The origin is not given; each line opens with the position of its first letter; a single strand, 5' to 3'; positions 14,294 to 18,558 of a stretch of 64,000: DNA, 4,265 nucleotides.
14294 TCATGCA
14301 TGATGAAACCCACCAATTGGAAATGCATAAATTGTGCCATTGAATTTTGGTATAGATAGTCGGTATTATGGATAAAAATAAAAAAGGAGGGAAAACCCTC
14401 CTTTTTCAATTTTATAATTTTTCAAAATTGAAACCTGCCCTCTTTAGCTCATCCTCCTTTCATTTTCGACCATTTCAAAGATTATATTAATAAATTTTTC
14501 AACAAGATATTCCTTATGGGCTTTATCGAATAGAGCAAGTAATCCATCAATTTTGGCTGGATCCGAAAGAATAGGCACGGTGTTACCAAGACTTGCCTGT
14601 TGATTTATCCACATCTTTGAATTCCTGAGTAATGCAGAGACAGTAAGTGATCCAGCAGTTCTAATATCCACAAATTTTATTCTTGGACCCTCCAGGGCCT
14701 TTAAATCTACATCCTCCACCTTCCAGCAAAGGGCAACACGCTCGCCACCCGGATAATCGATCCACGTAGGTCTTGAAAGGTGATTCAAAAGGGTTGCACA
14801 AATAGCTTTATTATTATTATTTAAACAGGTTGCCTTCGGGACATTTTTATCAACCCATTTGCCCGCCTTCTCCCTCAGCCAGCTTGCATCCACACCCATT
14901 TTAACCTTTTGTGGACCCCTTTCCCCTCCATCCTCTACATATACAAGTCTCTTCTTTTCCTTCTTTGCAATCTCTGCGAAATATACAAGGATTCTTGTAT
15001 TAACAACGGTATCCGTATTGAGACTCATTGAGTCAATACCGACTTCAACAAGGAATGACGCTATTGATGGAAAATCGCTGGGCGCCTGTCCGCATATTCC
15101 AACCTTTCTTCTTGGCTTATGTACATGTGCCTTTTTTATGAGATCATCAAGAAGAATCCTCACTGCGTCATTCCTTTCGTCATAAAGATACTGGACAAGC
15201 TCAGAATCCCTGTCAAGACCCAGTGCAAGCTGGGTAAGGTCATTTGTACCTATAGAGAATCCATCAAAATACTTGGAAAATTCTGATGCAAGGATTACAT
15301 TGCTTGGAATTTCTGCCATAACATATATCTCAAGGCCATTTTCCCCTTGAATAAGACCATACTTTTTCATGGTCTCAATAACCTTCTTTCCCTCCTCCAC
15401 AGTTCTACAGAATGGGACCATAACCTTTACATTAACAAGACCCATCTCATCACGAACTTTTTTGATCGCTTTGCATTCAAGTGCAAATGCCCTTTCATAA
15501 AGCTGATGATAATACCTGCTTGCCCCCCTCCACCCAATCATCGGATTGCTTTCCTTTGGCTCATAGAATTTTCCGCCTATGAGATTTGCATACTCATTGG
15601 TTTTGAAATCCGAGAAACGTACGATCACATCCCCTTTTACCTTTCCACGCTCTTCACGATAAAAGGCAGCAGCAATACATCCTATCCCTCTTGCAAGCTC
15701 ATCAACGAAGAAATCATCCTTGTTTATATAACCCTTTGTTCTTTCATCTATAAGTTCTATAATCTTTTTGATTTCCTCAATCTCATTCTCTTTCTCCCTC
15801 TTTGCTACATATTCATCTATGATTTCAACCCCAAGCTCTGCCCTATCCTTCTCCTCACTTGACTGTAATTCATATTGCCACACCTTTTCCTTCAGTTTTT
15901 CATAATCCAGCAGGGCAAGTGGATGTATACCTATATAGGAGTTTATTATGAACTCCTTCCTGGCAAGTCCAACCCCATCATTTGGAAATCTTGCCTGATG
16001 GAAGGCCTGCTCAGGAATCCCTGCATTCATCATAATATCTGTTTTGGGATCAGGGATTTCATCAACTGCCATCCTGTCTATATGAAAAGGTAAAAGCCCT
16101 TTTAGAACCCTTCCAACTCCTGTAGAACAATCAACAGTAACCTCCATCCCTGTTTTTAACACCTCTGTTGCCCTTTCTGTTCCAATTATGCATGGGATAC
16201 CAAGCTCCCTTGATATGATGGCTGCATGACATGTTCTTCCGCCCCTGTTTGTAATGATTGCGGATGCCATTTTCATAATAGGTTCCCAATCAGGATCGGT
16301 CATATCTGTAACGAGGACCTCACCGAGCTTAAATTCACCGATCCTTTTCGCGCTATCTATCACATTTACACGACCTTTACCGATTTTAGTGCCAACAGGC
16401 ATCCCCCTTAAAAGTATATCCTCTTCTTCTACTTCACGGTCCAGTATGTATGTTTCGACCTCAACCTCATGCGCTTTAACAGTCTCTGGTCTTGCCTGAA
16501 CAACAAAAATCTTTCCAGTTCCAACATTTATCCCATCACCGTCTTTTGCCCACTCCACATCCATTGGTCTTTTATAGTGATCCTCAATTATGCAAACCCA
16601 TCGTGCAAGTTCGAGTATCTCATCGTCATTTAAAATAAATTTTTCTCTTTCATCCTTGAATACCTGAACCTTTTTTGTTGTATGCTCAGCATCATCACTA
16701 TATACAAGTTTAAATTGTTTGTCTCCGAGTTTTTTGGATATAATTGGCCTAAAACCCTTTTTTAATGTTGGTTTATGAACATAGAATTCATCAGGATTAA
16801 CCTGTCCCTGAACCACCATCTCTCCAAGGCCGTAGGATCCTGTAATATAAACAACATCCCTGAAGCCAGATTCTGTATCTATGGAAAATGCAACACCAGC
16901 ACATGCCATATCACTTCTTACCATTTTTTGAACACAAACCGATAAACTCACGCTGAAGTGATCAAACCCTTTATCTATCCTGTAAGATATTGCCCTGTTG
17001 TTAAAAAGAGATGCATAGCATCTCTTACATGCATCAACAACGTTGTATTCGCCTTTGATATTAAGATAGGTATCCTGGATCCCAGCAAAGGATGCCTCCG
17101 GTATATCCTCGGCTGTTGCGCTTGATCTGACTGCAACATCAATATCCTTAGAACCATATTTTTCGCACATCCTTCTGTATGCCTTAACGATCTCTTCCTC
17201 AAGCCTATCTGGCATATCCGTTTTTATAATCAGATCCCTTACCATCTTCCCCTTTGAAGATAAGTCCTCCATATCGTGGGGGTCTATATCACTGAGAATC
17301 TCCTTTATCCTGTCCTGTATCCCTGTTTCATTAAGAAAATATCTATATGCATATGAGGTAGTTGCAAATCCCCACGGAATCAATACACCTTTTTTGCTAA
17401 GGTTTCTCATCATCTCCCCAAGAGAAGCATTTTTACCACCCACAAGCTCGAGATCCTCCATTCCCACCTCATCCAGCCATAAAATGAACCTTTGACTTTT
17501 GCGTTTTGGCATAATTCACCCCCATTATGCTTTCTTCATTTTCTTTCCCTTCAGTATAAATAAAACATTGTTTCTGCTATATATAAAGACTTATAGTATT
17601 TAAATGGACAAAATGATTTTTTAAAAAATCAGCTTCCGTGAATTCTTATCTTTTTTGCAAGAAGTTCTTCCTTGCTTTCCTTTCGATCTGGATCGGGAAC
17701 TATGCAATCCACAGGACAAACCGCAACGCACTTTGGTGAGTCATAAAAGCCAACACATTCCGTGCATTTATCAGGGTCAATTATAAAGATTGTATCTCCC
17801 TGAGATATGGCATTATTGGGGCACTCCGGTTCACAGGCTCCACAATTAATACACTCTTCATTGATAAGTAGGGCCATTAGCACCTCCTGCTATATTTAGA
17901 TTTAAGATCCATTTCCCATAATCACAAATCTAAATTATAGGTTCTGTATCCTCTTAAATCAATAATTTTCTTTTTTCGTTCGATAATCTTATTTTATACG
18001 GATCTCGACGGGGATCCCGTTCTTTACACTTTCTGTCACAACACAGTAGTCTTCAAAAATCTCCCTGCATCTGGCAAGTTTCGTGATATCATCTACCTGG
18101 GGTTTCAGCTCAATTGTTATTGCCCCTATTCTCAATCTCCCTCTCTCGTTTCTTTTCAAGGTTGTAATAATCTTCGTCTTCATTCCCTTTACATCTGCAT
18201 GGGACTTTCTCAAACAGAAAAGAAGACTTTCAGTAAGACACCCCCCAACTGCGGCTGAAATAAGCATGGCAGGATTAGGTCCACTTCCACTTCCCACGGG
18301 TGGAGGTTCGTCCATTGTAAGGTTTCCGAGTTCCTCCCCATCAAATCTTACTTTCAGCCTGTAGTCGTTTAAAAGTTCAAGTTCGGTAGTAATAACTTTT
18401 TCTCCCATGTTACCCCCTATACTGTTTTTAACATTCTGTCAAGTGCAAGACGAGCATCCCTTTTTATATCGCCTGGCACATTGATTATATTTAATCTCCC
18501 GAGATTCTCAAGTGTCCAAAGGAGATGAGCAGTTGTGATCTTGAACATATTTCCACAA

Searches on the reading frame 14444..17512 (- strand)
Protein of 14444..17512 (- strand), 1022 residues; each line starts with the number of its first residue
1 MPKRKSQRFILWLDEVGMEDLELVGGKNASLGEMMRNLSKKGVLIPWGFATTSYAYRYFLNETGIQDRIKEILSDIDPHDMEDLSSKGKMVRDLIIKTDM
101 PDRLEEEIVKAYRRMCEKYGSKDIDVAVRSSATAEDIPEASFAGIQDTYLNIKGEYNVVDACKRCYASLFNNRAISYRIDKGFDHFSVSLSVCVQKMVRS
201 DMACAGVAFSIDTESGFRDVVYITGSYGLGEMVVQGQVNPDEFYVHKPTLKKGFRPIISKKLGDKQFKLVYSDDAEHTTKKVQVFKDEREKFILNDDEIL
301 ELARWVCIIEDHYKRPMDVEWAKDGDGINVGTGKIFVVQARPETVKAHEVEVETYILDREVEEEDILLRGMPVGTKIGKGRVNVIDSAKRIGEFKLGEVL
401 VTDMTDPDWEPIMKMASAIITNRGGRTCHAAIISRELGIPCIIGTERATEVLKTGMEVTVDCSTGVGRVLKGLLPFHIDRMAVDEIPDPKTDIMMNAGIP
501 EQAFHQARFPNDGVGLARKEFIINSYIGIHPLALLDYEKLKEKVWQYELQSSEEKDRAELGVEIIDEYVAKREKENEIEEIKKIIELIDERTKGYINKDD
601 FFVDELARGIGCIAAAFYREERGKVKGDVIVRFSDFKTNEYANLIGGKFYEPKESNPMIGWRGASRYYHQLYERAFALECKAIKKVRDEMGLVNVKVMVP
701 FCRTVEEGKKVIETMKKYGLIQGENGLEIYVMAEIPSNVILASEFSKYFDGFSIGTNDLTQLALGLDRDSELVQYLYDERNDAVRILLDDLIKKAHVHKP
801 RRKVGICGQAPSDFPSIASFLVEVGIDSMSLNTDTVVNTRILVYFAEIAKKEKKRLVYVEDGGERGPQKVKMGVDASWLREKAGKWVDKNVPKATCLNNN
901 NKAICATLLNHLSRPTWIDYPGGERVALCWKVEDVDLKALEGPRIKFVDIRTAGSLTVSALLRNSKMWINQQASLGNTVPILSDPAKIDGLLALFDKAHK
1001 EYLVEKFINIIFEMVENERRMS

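Call 36: search_protein_families(library=pfam, proteins=[window:14444-17512:-], max_evalue=0.000001)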
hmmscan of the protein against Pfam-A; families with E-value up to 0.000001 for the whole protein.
window:14444-17512:- (1022 aa): 3 families
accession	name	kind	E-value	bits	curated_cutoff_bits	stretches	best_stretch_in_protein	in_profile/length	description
PF01326.24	PPDK_N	-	5e-125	417.6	27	1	22-352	2-318/328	Pyruvate phosphate dikinase, AMP/ATP-binding domain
PF02896.24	PEP-utilizers_C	-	3.4e-57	194.3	22.8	1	490-843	19-288/293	PEP-utilising enzyme, PEP-binding domain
PF00391.29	PEP-utilizers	-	1.2e-27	95.8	23.1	1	397-465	4-72/72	PEP-utilising enzyme, mobile domain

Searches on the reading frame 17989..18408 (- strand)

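Call 36: search_protein_families(library=pfam, proteins=[window:17989-18408:-], max_evalue=0.000001)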
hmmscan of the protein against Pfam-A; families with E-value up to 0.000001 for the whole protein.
window:17989-18408:- (139 aa): 1 family
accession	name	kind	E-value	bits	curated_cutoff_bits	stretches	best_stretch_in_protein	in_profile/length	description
PF02566.24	OsmC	-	1.4e-12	48.3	27.5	1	39-136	1-99/100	OsmC-like protein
